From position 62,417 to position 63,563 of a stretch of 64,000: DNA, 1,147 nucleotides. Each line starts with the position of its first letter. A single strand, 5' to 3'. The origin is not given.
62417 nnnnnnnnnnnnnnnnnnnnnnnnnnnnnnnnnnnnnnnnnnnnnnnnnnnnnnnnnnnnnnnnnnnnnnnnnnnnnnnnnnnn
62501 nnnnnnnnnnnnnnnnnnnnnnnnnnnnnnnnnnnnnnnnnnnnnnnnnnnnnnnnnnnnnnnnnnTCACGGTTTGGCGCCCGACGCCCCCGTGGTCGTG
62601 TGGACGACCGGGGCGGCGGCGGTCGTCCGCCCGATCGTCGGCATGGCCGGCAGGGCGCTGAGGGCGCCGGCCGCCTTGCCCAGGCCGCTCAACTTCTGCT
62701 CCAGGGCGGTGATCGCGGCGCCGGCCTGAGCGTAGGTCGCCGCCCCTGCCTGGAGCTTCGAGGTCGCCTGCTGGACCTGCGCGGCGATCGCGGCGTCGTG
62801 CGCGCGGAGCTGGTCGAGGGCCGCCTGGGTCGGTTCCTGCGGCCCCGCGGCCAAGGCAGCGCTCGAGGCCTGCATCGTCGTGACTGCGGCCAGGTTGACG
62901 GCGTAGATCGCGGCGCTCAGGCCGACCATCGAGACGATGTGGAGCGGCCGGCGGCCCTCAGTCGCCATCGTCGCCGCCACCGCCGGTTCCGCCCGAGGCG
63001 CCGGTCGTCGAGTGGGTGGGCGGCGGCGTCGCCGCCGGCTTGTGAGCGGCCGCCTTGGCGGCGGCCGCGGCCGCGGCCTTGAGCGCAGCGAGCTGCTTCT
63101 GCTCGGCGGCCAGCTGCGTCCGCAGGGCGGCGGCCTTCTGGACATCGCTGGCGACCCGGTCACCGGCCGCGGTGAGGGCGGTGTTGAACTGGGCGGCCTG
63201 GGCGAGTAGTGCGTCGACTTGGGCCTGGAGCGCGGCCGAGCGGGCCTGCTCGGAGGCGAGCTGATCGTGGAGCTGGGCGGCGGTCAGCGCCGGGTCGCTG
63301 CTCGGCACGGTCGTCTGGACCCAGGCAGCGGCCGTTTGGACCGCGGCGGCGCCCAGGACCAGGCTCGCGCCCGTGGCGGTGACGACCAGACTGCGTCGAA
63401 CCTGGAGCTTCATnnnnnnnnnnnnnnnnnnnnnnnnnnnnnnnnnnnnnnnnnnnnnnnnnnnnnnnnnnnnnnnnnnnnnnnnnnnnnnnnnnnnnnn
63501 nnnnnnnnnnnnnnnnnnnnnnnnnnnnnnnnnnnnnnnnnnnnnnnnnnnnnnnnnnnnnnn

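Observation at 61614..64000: ApbE operon whose likely flavinylation targets are two coiled-coil paralogs ending in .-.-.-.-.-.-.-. rather than an FMN_bind domain protein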

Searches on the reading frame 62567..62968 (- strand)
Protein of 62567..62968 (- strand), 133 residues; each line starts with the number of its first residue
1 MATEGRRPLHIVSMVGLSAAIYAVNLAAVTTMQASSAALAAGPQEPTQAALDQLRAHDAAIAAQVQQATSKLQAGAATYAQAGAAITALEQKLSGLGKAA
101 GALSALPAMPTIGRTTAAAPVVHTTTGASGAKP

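Call 3: search_protein_families(library=pfam, proteins=[window:62567-62968:-], max_evalue=1)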
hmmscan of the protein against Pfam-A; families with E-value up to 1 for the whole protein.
window:62567-62968:- (133 aa): 1 family
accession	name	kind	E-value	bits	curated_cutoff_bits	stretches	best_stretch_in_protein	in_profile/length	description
PF05400.18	FliT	-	0.066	14.5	29.5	1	33-82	31-78/85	Flagellar protein FliT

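Call 4: search_protein_families(library=ncbifam, proteins=[window:62567-62968:-], max_evalue=1)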
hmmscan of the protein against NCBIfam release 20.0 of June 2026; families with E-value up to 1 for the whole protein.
window:62567-62968:- (133 aa): 1 family
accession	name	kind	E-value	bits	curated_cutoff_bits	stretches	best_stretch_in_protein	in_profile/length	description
NF047388.1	SA1320_fam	subfamily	0.031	12.7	230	1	28-96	510-568/644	SA1320 family protein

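Call 45: find_homologous_proteins(query=window:62567-62968:-, max_evalue=0.01)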
Query window:62567-62968:- (133 aa): 49 proteins with E <= 0.01 among 1141 candidates.
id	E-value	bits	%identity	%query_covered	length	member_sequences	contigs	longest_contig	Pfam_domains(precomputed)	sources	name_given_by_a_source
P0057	1.3e-68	246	100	100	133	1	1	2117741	-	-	-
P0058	1.2e-56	208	86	100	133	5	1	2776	-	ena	-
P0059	1.7e-55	204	83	100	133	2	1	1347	-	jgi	-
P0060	5.3e-52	193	83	100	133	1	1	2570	-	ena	-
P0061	1.4e-40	156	66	98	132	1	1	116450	-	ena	-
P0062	1.4e-37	146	65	98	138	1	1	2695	-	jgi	jgi:hypothetical protein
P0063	4.7e-37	145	61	100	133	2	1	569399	-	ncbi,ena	-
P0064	1.5e-36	143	62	98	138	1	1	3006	-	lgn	-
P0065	3.3e-36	142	62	98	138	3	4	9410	-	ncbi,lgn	-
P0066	9.5e-36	141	60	100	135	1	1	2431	-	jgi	jgi:uncharacterized protein YlxW (UPF0749 family)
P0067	2.9e-35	139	56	100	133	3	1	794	-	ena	-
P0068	7.3e-35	138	58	100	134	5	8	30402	-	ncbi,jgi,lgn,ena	-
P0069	1.5e-34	137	60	98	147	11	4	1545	-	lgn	-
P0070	2.5e-34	136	59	100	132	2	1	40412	-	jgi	jgi:hypothetical protein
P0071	3.1e-34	136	55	98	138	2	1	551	-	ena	-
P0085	1.3e-8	53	38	95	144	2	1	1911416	-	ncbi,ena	-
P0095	1.6e-6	46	37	96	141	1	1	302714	-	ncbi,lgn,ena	-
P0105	2.7e-3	36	35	88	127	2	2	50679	-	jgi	jgi:hypothetical protein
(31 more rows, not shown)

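Call 57: predict_structure(alignment_id=A2)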
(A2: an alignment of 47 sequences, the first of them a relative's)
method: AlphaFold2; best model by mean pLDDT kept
length: 133 residues; sequences in the alignment: 47
mean_pLDDT: 64.3   pTM: 0.31
mean pLDDT of the five models: 64.3, 62.3, 60.4, 57.8, 50.8
residues with pLDDT >= 90: 0; 70-90: 56; 50-70: 49; < 50: 28
segments of 3 or more residues with pLDDT < 50: 1-3, 110-133
pLDDT, mean of each block of 10 residues (from residue 1): 51 67 70 62 62 77 81 78 78 72 58 43 42 43
secondary structure, 60 per line:
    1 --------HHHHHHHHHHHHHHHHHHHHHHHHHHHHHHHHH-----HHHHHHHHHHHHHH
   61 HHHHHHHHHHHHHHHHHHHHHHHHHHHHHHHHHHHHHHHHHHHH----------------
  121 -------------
elements in order: H9-41 H47-104

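Call 68: search_protein_representatives(alignment_id=A2)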
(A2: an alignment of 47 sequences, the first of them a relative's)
Query: 47 sequences, 141 profile positions. Proteins with E-value up to 0.001 (for the whole library): 390; up to 1e-10: 262; up to 1e-30: 74. The best 150 are listed.
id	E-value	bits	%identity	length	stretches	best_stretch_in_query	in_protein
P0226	5.0e-49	182.4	-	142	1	1-140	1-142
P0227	1.0e-46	174.9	-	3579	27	70-106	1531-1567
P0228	2.2e-44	167.3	-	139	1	1-140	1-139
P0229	7.7e-44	165.6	-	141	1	1-140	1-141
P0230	1.5e-42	161.4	-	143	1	1-139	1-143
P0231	8.6e-41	155.7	-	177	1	3-140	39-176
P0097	1.0e-40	155.4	-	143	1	1-140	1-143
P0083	2.0e-40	154.5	-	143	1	2-140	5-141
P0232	2.5e-40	154.2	-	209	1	2-140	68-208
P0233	7.3e-40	152.7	-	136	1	1-140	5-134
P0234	1.5e-39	151.7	-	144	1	1-140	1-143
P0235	1.0e-38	149.0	-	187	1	2-140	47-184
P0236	2.5e-38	147.7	-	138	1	1-139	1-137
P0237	2.8e-38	147.6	-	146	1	7-140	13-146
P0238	3.2e-38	147.4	-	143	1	1-139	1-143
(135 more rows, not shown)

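Call 70: find_encoding_contigs(protein=P0085, flank=5000, max_places=2)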
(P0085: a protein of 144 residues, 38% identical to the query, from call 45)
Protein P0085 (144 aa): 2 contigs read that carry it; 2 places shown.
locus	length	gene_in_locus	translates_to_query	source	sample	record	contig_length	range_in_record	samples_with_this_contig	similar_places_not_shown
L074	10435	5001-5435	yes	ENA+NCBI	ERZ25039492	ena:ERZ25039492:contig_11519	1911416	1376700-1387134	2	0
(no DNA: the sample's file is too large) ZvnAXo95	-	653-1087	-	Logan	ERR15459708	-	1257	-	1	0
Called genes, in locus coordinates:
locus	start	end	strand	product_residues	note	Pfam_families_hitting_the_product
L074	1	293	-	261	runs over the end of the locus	PF13462:Thioredoxin_4, PF01323:DSBA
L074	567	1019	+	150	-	PF01475:FUR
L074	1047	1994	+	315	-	PF01297:ZnuA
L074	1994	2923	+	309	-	PF00005:ABC_tran, PF13304:AAA_21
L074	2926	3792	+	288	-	PF00950:ABC-3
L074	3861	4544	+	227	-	-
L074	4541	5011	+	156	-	-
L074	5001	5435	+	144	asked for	-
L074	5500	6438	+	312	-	PF02424:ApbE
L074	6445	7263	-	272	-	PF00106:adh_short, PF13561:adh_short_C2, PF12241:Enoyl_reductase (weak)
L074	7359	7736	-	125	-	PF01850:PIN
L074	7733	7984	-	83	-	-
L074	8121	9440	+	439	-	PF13396:PLDc_N (weak), PF00005:ABC_tran, PF13304:AAA_21 (faint), PF13732:DrrA1-3_C (weak)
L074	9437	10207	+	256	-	PF01061:ABC2_membrane (faint), PF12679:ABC2_membrane_2, PF10920:DUF2705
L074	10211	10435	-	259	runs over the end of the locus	PF20223:DUF6582 (weak), PF00211:Guanylate_cyc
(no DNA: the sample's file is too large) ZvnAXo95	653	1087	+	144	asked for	-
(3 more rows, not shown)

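Call 71: find_encoding_contigs(protein=P0095, flank=5000, max_places=2)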
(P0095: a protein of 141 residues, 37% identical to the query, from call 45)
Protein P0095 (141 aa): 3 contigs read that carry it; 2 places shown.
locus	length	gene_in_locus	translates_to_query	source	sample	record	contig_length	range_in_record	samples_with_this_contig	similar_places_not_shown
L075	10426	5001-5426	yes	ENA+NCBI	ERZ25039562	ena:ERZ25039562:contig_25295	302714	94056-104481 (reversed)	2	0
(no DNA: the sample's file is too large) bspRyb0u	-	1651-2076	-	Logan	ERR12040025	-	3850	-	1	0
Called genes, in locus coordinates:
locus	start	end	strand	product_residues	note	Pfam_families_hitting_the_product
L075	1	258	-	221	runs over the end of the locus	PF13462:Thioredoxin_4, PF01323:DSBA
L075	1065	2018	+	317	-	PF01297:ZnuA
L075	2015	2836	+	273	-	PF00005:ABC_tran, PF02463:SMC_N (faint), PF13304:AAA_21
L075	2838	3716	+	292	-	PF00950:ABC-3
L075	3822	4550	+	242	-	-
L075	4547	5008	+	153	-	PF24922:ACBP4_C (weak)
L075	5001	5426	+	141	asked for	-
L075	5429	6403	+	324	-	PF02424:ApbE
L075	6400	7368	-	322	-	PF00294:PfkB, PF08543:Phos_pyr_kin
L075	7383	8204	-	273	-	PF00106:adh_short, PF13561:adh_short_C2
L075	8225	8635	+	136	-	PF01022:HTH_5, PF12840:HTH_20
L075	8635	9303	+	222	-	PF07853:DUF1648, PF13630:SdpI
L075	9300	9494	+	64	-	PF13396:PLDc_N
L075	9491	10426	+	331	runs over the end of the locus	PF00005:ABC_tran, PF13304:AAA_21 (weak), PF13732:DrrA1-3_C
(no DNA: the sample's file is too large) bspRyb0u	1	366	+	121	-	?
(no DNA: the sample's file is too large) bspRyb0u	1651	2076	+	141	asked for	-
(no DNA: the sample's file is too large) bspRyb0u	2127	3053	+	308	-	PF02424:ApbE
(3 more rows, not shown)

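Call 72: find_encoding_contigs(protein=P0105, flank=5000, max_places=2)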
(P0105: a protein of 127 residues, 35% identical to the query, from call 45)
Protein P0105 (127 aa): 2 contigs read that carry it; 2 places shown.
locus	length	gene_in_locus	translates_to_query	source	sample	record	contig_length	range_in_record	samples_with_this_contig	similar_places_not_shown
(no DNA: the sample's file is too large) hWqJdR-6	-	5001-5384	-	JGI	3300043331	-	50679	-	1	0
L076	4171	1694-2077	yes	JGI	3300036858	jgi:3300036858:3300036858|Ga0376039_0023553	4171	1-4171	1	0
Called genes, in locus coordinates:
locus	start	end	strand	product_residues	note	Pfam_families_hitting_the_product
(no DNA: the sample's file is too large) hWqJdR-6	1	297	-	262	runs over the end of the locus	PF13462:Thioredoxin_4, PF01323:DSBA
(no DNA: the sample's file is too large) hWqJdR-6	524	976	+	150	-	PF01475:FUR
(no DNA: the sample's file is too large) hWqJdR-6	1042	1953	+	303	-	PF01297:ZnuA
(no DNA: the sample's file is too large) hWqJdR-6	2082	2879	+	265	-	PF00005:ABC_tran, PF13304:AAA_21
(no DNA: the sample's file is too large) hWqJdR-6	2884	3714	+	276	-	PF00950:ABC-3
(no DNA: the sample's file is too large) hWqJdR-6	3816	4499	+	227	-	PF01292:Ni_hydr_CYTB (weak)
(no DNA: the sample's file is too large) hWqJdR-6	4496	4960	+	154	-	-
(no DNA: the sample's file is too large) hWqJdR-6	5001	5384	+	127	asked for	-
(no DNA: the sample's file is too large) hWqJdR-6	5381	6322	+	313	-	PF02424:ApbE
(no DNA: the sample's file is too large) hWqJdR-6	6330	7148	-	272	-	PF00106:adh_short, PF13561:adh_short_C2, PF12241:Enoyl_reductase (weak)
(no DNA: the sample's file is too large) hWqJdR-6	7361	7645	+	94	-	PF01022:HTH_5, PF12840:HTH_20, PF21476:PF0610-like_N (faint)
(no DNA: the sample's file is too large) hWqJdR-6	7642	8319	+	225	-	PF07853:DUF1648, PF13630:SdpI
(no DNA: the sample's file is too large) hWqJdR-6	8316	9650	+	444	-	PF13396:PLDc_N, PF00005:ABC_tran, PF13304:AAA_21 (weak), PF13732:DrrA1-3_C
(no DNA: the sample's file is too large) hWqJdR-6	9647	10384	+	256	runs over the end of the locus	PF12679:ABC2_membrane_2, PF10920:DUF2705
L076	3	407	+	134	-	?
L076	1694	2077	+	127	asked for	-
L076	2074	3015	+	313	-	PF02424:ApbE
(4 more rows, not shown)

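Call 73: search_solved_structures(query=L074:1047-1994:+, show_alignments=3, max_evalue=1e-10)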
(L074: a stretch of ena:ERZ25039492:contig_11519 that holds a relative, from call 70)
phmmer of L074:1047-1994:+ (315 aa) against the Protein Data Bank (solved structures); distinct sequences matched with E-value up to 1e-10: 46.
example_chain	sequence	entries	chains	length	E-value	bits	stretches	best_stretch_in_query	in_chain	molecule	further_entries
8svc_A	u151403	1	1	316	4.7e-43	151.1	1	41-311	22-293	Metal ABC transporter substrate-binding protein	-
6q1c_A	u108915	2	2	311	2.5e-37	132.3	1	22-313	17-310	Periplasmic chelated iron-binding protein YfeA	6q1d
5uxs_A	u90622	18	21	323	2.6e-37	132.3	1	22-313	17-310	Periplasmic chelated iron-binding protein YfeA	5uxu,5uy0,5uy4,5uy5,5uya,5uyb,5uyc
4irm_A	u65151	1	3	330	1.1e-36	130.2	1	46-309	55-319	Mn transporter; MntC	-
1xvl_A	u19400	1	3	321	1.2e-36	130.1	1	46-309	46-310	Mn transporter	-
3ujp_A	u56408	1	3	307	1.3e-36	129.9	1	46-309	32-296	Mn transporter subunit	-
5hx7_A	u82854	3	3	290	2.8e-34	122.3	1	39-310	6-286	Manganese-binding lipoprotein MntA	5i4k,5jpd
4utp_A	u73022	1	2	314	4.5e-34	121.6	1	20-312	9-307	MANGANESE ABC TRANSPORTER SUBSTRATE-BINDING LIPOPROTEIN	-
4uto_A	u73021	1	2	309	2.6e-33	119.1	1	20-312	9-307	MANGANESE ABC TRANSPORTER SUBSTRATE-BINDING LIPOPROTEIN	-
1psz_A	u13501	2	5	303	8.8e-33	117.4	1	30-312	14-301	PROTEIN (SURFACE ANTIGEN PSAA) | MANGANESE ABC TRANSPORTER SUBSTRATE-BINDING LIPOPROTEIN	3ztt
5kzj_A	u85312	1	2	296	3.7e-32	115.3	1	28-313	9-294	Periplasmic solute binding protein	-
3zk7_A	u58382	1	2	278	1e-31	113.9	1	46-312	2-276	MANGANESE ABC TRANSPORTER SUBSTRATE-BINDING LIPOPROTEIN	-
3zk8_A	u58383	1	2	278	1e-31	113.9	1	46-312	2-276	MANGANESE ABC TRANSPORTER SUBSTRATE-BINDING LIPOPROTEIN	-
3zk9_A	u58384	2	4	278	5.1e-31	111.6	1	46-312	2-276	MANGANESE ABC TRANSPORTER SUBSTRATE-BINDING LIPOPROTEIN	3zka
3hh8_A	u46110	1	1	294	2.1e-29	106.3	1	38-312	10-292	Metal ABC transporter substrate-binding lipoprotein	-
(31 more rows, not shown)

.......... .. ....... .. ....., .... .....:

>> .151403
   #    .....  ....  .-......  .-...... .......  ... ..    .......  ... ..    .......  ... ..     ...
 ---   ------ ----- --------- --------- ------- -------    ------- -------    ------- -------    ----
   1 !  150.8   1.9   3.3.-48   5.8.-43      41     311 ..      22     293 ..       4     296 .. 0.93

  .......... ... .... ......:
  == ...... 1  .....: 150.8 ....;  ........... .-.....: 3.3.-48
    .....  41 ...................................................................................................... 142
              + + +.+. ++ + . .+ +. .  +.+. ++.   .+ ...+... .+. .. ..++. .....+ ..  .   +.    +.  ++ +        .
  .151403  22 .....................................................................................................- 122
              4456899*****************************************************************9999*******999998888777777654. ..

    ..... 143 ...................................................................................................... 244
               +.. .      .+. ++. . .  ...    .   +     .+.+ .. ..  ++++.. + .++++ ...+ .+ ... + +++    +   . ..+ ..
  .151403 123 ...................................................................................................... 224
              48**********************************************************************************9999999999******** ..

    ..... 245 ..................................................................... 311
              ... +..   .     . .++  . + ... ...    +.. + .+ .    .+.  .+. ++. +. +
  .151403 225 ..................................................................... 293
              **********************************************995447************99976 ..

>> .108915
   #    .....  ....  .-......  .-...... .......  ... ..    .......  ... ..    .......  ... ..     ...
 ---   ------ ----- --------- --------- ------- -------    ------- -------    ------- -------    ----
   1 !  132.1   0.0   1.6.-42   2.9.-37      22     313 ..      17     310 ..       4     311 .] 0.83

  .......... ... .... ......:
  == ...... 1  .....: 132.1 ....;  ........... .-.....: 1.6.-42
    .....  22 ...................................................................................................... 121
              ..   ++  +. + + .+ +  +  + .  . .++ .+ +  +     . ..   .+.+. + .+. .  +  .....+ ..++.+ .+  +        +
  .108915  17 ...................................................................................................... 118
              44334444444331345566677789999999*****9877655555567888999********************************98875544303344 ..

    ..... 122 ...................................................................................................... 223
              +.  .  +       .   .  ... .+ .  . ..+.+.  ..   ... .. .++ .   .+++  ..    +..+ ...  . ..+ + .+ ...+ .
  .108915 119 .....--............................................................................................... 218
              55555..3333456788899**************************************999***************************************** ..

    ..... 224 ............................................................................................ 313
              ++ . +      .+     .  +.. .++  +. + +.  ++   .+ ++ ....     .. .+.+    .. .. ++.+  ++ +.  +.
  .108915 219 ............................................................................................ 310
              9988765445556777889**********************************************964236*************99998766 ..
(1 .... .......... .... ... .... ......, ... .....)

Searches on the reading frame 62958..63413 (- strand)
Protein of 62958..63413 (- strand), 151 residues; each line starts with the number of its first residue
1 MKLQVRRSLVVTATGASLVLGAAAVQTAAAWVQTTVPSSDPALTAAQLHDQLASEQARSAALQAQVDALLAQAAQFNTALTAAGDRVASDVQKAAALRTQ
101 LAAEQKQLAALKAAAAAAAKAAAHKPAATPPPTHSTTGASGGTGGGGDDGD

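Call 3: search_protein_families(library=pfam, proteins=[window:62958-63413:-], max_evalue=1)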
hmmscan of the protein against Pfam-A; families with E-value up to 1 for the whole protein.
window:62958-63413:- (151 aa): 9 families
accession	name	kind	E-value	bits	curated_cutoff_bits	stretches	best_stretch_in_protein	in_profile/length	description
PF24922.1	ACBP4_C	-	0.027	15.2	31.2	1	48-69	50-71/105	Acyl-CoA-binding domain-containing protein 4-6, C-terminal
PF15035.11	Rootletin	-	0.029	14.8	36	1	44-107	70-133/188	Ciliary rootlet component, centrosome cohesion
PF12795.12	MscS_porin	-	0.03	14.4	34.4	1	33-122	68-157/238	Mechanosensitive ion channel porin domain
PF10241.14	KxDL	-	0.033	14.9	27.2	1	44-117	7-80/86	Uncharacterized conserved protein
PF15458.11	NTR2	-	0.22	11.6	27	1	32-77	183-226/230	Nineteen complex-related protein 2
PF11559.13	ADIP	-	0.34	11.4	34.3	1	47-124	56-133/151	Afadin- and alpha -actinin-Binding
PF13600.11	DUF4140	-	0.38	11.7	27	0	7-74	37-96/98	N-terminal domain of unknown function (DUF4140)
PF14362.11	DUF4407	-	0.47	10.1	31.3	1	85-143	126-180/297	Domain of unknown function (DUF4407)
PF04102.17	SlyX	-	0.49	11.5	30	0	45-83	19-57/67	SlyX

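Call 4: search_protein_families(library=ncbifam, proteins=[window:62958-63413:-], max_evalue=1)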
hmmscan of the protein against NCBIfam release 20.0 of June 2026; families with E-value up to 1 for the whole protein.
window:62958-63413:- (151 aa): 8 families
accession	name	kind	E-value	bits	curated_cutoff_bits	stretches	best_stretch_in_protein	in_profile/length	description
NF038218.1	IcmG_DotF_IVB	equivalog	0.0013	18.5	200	1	27-119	101-193/266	type IVB secretion system protein IcmG/DotF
TIGR02169.1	SMC_prok_A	equivalog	0.014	13.1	729.4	1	45-117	409-481/1165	chromosome segregation protein SMC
NF033885.1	conj_TraP_IncI1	equivalog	0.044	13.5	135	1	22-130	48-160/217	conjugal transfer protein TraP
TIGR02168.1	SMC_prok_B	equivalog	0.046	11.4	567.35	1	46-118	745-817/1181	chromosome segregation protein SMC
NF010289.0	PRK13729.1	equivalog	0.062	12.2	504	1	50-135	64-154/474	F-type conjugal transfer pilus assembly protein TraB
TIGR04211.1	SH3_and_anchor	equivalog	0.15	11.7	65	1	30-119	51-145/198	TIGR04211 family SH3 domain-containing protein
NF008438.0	PRK11281.1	equivalog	0.36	8.5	991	1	36-119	114-197/1113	mechanosensitive channel MscK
NF006543.0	PRK09039.1-2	equivalog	0.52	10.1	305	1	43-120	82-166/350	peptidoglycan -binding protein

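Call 6: find_encoding_contigs(protein=window:62958-63413:-, flank=10000, max_places=6)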
Protein window:62958-63413:- (151 aa): 1 contig read that carries it; 1 place shown.
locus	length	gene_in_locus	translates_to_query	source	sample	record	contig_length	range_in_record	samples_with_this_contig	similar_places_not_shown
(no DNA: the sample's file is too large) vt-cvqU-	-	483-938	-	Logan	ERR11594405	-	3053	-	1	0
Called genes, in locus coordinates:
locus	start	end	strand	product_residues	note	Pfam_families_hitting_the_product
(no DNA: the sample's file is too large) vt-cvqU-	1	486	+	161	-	?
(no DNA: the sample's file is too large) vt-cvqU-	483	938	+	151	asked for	-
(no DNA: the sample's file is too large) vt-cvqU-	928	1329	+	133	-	-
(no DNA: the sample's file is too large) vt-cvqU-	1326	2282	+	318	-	PF02424:ApbE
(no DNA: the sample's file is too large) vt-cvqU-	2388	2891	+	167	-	-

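Call 12: find_homologous_proteins(query=window:62958-63413:-, max_evalue=0.01)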
Query window:62958-63413:- (151 aa): 56 proteins with E <= 0.01 among 2687 candidates.
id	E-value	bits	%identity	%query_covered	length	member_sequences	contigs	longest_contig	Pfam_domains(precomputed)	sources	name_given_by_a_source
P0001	1.8e-78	279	100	100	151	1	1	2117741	-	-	-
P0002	2.5e-67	243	94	71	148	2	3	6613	-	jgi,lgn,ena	-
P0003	5.8e-63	229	86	72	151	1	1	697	-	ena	-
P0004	1.3e-56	208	80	71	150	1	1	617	-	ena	-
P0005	1.4e-56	208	79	91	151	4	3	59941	-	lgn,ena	-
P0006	7.7e-56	206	80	71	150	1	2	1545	-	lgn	-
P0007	1.8e-55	205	76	91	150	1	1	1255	-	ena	-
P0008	2.1e-55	204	80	72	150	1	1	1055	-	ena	-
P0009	2.2e-55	204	80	71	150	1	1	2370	-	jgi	jgi:hypothetical protein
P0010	2.9e-55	204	76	91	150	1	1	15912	-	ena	-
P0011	3.7e-55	204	78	89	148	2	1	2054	-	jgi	jgi:hypothetical protein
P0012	3.8e-55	204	81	72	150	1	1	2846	-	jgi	jgi:hypothetical protein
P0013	4.0e-55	203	81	72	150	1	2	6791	-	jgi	jgi:hypothetical protein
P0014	4.9e-55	203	76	91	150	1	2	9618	-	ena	-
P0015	7.4e-55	203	80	72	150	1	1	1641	-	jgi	jgi:hypothetical protein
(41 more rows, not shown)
